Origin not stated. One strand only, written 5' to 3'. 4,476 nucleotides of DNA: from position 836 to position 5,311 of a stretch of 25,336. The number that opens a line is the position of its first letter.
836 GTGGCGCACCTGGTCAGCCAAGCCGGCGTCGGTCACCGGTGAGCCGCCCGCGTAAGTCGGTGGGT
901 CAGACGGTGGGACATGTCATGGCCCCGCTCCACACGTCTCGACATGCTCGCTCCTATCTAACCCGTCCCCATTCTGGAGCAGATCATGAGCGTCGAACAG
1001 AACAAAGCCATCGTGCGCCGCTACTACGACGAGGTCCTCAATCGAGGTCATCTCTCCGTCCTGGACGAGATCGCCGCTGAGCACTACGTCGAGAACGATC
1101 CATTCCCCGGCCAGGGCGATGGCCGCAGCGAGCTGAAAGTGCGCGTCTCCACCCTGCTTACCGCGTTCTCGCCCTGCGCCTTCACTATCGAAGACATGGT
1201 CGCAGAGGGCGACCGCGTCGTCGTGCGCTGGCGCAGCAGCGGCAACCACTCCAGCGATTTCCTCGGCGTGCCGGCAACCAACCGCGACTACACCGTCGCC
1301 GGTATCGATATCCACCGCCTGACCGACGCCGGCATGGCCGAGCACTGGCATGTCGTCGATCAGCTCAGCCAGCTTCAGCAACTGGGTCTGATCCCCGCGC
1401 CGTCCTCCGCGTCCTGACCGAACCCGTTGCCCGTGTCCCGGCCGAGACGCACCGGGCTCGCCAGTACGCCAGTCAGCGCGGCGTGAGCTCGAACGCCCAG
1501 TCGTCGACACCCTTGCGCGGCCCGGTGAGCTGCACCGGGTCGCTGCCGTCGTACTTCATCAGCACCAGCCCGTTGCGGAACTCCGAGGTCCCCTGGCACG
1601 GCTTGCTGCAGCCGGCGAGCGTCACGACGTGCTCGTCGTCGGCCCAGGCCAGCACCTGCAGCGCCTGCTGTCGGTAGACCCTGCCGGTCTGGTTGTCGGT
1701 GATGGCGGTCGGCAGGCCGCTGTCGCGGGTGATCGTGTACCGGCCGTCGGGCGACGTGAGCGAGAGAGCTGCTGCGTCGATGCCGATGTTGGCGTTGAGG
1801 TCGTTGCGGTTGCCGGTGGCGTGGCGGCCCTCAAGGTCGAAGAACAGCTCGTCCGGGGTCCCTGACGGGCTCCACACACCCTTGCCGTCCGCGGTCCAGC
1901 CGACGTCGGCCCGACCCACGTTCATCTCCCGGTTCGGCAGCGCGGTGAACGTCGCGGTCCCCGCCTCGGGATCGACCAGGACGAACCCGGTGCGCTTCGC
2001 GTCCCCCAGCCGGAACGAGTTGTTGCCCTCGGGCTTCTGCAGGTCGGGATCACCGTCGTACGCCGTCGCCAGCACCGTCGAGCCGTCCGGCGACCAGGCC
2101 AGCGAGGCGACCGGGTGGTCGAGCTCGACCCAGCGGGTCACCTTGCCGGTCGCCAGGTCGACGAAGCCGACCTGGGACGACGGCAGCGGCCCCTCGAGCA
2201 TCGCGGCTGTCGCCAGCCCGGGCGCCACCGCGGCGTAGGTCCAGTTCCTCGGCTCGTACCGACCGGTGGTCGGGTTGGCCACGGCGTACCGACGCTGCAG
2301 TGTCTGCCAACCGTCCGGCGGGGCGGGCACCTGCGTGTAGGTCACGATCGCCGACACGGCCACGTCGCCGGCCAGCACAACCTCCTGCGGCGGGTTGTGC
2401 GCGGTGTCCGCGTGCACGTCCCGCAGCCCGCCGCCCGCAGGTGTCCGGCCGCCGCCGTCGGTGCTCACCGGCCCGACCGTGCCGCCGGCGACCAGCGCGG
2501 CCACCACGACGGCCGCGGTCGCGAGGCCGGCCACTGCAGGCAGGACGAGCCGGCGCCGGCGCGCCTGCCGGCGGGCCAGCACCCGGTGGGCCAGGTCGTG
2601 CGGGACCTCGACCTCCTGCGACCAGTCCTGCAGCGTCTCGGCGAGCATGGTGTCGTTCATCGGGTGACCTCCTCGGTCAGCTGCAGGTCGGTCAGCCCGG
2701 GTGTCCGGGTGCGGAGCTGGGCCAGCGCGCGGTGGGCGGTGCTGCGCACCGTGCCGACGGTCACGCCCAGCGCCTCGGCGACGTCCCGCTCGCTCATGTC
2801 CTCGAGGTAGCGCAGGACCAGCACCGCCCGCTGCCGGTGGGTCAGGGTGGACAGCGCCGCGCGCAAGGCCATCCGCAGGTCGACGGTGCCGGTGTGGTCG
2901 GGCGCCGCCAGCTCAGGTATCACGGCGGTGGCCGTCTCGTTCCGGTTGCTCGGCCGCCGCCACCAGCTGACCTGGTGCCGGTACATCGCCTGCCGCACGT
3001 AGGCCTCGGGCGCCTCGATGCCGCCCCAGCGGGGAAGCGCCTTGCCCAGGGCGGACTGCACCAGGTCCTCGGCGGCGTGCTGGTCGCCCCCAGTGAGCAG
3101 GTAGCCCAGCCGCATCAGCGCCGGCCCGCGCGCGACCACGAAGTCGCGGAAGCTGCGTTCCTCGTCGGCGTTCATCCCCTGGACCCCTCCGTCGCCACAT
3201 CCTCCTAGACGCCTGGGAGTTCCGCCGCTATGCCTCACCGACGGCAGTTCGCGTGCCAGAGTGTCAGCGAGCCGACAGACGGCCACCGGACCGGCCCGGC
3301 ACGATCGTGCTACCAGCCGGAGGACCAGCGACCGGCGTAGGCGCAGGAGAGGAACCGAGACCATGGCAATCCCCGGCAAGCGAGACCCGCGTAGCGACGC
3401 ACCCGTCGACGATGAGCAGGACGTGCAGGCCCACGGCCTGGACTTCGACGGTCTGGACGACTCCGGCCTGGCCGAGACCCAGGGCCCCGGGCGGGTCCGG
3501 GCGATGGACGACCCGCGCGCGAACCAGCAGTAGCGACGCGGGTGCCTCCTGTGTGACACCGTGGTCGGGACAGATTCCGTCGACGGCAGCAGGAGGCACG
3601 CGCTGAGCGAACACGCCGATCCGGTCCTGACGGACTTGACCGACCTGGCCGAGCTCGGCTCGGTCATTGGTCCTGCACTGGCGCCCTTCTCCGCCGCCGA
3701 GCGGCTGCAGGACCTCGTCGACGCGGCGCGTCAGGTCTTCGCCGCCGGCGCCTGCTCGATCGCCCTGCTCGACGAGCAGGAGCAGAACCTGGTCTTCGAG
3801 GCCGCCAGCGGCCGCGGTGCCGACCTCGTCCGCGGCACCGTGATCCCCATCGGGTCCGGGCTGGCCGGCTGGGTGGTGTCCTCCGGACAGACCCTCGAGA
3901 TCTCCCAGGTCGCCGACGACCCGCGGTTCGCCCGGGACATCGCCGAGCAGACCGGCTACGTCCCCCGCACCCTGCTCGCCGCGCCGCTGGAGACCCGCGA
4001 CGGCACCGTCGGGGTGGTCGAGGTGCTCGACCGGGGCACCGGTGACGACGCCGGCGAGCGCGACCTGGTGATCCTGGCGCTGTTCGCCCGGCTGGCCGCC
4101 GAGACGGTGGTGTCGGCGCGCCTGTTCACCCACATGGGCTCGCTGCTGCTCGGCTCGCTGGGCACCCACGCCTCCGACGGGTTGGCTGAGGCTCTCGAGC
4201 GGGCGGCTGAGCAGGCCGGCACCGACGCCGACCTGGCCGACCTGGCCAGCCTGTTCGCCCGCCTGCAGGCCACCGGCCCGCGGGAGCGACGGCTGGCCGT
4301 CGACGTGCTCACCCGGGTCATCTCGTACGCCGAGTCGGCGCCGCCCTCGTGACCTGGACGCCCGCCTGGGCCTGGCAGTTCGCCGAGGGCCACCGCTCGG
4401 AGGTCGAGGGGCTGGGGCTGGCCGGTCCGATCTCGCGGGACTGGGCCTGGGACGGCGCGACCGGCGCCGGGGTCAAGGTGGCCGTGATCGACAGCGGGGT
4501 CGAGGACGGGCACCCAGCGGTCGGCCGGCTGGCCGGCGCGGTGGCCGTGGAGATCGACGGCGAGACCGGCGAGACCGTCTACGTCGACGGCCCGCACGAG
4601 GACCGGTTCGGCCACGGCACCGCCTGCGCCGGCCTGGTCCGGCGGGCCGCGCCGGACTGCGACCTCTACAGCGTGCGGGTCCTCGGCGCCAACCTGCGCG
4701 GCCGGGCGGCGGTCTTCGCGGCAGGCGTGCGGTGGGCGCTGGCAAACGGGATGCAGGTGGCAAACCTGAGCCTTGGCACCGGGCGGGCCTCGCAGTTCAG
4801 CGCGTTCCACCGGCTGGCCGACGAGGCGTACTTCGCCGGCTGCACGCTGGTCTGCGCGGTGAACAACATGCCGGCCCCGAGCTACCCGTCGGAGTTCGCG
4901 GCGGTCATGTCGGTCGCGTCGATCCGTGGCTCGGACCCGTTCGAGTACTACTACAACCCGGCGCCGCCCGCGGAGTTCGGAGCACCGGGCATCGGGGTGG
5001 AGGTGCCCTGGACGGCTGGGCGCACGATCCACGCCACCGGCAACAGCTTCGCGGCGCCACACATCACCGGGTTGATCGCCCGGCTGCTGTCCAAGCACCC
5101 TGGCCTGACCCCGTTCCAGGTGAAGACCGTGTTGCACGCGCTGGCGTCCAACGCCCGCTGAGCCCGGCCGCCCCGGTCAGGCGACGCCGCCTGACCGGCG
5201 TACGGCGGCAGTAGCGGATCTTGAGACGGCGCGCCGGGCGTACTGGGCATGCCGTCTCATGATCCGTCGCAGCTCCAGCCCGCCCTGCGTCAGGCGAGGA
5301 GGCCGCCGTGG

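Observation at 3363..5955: Candidate protease-based signalling module: small acidic peptide + GAF-only protein + cytoplasmic subtilase + dedicated Crp paralog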

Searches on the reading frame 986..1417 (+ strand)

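Call 4: search_protein_families(library=pfam, proteins=[window:986-1417:+], max_evalue=0.01)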
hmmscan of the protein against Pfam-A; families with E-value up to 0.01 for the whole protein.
window:986-1417:+ (143 aa): 2 families
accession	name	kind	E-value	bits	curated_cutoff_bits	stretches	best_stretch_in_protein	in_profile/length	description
PF07366.18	SnoaL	-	2.5e-32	111.8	28.4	1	9-133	2-126/126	SnoaL-like polyketide cyclase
PF12680.13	SnoaL_2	-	3.5e-20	73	27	1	10-120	1-102/102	SnoaL-like domain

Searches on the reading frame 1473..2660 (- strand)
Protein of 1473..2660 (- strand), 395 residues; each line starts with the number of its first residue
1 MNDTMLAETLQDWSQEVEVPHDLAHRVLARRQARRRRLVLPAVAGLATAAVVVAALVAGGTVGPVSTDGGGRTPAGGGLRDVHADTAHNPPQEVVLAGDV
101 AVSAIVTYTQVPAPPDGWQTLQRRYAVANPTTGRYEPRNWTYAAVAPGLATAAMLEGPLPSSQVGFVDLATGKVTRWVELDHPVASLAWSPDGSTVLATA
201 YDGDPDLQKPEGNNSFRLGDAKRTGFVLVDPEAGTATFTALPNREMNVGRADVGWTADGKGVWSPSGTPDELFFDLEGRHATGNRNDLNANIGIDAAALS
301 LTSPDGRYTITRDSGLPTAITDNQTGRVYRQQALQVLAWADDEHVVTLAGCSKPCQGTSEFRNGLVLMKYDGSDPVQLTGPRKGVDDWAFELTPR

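Call 4: search_protein_families(library=pfam, proteins=[window:1473-2660:-], max_evalue=0.01)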
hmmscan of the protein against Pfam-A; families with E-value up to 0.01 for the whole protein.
window:1473-2660:- (395 aa): 1 family
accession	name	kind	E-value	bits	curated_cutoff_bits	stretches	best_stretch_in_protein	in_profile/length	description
PF25174.1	Beta-prop_THOC3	-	0.0067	15.9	305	0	163-204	111-152/272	THOC3 beta-propeller domain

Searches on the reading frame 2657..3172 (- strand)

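Call 4: search_protein_families(library=pfam, proteins=[window:2657-3172:-], max_evalue=0.01)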
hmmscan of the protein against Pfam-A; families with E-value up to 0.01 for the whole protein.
window:2657-3172:- (171 aa): 5 families
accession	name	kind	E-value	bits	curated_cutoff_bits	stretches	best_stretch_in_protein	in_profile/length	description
PF08281.18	Sigma70_r4_2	-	1.2e-17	63.7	25.7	1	100-153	1-54/54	Sigma-70, region 4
PF04545.22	Sigma70_r4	-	6.5e-15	54.8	24.1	1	106-154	1-49/50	Sigma-70, region 4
PF13384.12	HTH_23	-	4.5e-06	26.8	24.6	1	110-148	2-40/50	Homeodomain-like domain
PF22233.2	PhyR_sigma-like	-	0.0012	19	27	1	107-153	1-47/50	Response regulator PhyR, sigma-like domain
PF04542.20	Sigma70_r2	-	0.0052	17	24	0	16-72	6-66/71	Sigma-70 region 2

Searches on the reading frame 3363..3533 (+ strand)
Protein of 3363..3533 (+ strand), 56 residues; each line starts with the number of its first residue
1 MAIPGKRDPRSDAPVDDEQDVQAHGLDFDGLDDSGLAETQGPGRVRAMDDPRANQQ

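Call 4: search_protein_families(library=pfam, proteins=[window:3363-3533:+], max_evalue=0.01)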
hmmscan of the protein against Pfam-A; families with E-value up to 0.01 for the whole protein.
window:3363-3533:+ (56 aa): 0 families

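Call 6: search_protein_families(library=ncbifam, proteins=[window:3363-3533:+], max_evalue=0.01)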
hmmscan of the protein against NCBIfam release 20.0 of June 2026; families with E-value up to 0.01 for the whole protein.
window:3363-3533:+ (56 aa): 0 families

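Call 53: find_homologous_proteins(query=window:3363-3530:+, max_evalue=0.01)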
Query window:3363-3530:+ (56 aa): 15 proteins with E <= 0.01 among 15 candidates.
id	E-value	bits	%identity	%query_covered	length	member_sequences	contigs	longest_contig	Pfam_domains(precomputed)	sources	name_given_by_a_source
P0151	2.6e-28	114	98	100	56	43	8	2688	-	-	-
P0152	7.5e-27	110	91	100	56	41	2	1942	-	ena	-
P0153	1.1e-26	109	91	100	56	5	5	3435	-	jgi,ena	-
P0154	1.6e-24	102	86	100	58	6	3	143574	-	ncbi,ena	-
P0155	2.0e-24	102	86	100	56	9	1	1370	-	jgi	jgi:hypothetical protein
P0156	7.0e-23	97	84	100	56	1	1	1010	-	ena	-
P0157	9.8e-23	97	84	100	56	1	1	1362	-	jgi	jgi:hypothetical protein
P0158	2.0e-22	96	84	100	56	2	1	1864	-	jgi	jgi:hypothetical protein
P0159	1.4e-21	93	82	100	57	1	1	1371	-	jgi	jgi:hypothetical protein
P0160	2.2e-21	92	83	100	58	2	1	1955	-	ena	-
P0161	3.2e-21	92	80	100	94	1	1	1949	-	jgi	jgi:hypothetical protein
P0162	4.0e-21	92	86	100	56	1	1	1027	-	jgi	jgi:hypothetical protein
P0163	1.7e-20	90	84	100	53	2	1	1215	-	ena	-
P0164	2.5e-18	83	80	100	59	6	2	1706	-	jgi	jgi:hypothetical protein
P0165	4.9e-17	79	95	71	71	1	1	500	-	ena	-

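Call 69: search_protein_families(library=padloc, proteins=[window:3363-3530:+], max_evalue=0.001)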
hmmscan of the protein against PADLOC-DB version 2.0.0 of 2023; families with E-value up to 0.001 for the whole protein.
window:3363-3530:+ (56 aa): 0 families

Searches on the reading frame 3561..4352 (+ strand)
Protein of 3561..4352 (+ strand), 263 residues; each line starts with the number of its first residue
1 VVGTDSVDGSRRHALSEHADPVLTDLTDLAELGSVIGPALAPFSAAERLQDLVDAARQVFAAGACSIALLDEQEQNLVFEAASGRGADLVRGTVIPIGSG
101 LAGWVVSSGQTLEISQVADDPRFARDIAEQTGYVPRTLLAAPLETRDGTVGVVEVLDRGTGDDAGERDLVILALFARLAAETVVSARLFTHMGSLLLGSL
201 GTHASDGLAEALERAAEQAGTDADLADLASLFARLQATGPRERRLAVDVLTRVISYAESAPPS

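Call 4: search_protein_families(library=pfam, proteins=[window:3561-4352:+], max_evalue=0.01)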
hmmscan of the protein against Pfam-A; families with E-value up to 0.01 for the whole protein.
window:3561-4352:+ (263 aa): 3 families
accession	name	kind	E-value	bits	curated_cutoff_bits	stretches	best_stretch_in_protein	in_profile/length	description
PF01590.32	GAF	-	1.4e-14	55.2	22.4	1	47-181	4-131/133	GAF domain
PF13492.12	GAF_3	-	1.8e-13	51.4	27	1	45-181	2-125/129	GAF domain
PF13185.12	GAF_2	-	2e-12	47.9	28.6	1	47-181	6-133/136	GAF domain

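Call 6: search_protein_families(library=ncbifam, proteins=[window:3561-4352:+], max_evalue=0.01)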
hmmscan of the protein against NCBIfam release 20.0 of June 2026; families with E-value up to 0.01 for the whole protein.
window:3561-4352:+ (263 aa): 3 families
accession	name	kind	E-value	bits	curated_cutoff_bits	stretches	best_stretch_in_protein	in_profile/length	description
TIGR01817.1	nifA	equivalog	5.8e-07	28.6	528.85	1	42-192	17-165/534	nif-specific transcriptional activator NifA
NF008283.0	PRK11061.1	equivalog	4.9e-05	21.8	583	1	46-179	19-151/748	phosphoenolpyruvate--protein phosphotransferase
NF038250.1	nitrate_NreA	equivalog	0.0023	17.7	175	1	48-120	5-79/142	nitrate respiration regulation accessory nitrate sensor NreA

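Call 39: search_solved_structures(query=window:3561-4352:+, max_evalue=0.01, show_alignments=1)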
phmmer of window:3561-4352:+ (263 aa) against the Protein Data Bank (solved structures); distinct sequences matched with E-value up to 0.01: 27.
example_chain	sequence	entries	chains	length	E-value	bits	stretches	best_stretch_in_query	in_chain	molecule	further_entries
5w10_A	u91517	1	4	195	1.8e-16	63.6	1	29-181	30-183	cGMP-specific phosphodiesterase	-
4mcw_A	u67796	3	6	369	6.3e-16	61.9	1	51-190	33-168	Metal dependent phosphohydrolase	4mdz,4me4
1ykd_A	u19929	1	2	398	8.2e-15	58.2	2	45-158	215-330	adenylate cyclase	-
1mc0_A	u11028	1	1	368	1.1e-10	44.6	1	48-168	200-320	3',5'-cyclic nucleotide phosphodiesterase 2A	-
3jab_B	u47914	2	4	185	2.2e-10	43.7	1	48-170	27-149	GafB domain of phosphodiesterase 2A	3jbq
2zmf_A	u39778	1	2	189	3.1e-10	43.2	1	56-182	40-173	cAMP and cAMP-inhibited cGMP 3',5'-cyclic phosphodiesterase 10A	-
3ibj_A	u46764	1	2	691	2.5e-09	40.2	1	48-168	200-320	cGMP-dependent 3',5'-cyclic phosphodiesterase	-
9lrn_A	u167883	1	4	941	4.1e-09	39.6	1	48-167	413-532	cGMP-dependent 3',5'-cyclic phosphodiesterase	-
10oz_A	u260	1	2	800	9.1e-08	35.1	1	91-167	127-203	cGMP-specific 3',5'-cyclic phosphodiesterase PDE5-PDE6 chimera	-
2k31_A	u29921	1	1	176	1.3e-07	34.7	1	76-189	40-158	Phosphodiesterase 5A, cGMP-specific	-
3lfv_A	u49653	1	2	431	2.3e-07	33.8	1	76-177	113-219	cGMP-specific 3',5'-cyclic phosphodiesterase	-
3mf0_A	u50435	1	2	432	2.3e-07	33.8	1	76-177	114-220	cGMP-specific 3',5'-cyclic phosphodiesterase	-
9lss_A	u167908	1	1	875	1.1e-06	31.5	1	76-176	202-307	cGMP-specific 3',5'-cyclic phosphodiesterase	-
3bjc_A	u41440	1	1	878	1.2e-06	31.5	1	76-176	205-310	cGMP-specific 3',5'-cyclic phosphodiesterase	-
9cxg_A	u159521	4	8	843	1.3e-06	31.4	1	92-174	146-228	Cone cGMP-specific 3',5'-cyclic phosphodiesterase subunit alpha'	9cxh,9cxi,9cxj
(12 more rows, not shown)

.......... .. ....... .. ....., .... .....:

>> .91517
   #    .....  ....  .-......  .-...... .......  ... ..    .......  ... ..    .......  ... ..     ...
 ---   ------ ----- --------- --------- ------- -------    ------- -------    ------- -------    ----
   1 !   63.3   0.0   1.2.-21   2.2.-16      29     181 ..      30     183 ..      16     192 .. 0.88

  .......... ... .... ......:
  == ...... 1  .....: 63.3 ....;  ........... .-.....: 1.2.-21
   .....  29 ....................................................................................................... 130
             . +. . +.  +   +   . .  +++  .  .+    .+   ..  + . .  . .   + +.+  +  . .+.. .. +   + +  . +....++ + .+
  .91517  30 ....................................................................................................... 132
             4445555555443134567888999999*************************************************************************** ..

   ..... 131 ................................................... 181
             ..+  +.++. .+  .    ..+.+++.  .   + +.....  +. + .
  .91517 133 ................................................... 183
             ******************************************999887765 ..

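Call 69: search_protein_families(library=padloc, proteins=[window:3561-4349:+], max_evalue=0.001)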
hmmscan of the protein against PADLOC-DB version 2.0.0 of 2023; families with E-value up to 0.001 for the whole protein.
window:3561-4349:+ (263 aa): 0 families

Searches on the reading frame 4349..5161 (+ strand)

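Call 4: search_protein_families(library=pfam, proteins=[window:4349-5161:+], max_evalue=0.01)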
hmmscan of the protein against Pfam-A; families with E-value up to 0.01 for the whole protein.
window:4349-5161:+ (270 aa): 1 family
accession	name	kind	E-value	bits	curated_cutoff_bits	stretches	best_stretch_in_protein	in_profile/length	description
PF00082.27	Peptidase_S8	-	2.6e-26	93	21.8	1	39-263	1-270/288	Subtilase family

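Call 6: search_protein_families(library=ncbifam, proteins=[window:4349-5161:+], max_evalue=0.01)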
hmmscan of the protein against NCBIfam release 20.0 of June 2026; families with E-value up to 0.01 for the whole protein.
window:4349-5161:+ (270 aa): 5 families
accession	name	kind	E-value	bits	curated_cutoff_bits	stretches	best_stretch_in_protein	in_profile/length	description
NF049966.1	QH_SP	equivalog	1.7e-33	115.8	165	1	43-266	1-211/219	subtilisin-like serine protease QhpE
TIGR03921.1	T7SS_mycosin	equivalog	6.4e-28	97.9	278.75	1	32-268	5-265/353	type VII secretion-associated serine protease mycosin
NF033595.1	denti_PrtP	equivalog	1.1e-08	34.1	300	1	139-266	343-478/606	dentilisin complex serine proteinase subunit PrtP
NF051851.1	AtpSerPepEprS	equivalog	0.00069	17.7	1700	0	213-264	284-335/988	autotransporter serine peptidase EprS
NF042956.1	IteS_antiphage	equivalog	0.001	17.4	900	0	44-155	259-374/747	S8 family anti-phage peptidase IteS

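Call 69: search_protein_families(library=padloc, proteins=[window:4349-5158:+], max_evalue=0.001)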
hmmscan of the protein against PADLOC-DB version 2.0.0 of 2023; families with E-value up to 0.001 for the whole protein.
window:4349-5158:+ (270 aa): 3 families
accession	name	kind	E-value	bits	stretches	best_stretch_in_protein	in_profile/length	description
PDLC03014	subtilase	-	4.4e-23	80.4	1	34-270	166-379/391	-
PDLC02197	IetS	-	1.3e-05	21.7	0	213-250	477-514/749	-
PDLC02198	IetS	-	1.3e-05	21.4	0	42-96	254-300/795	-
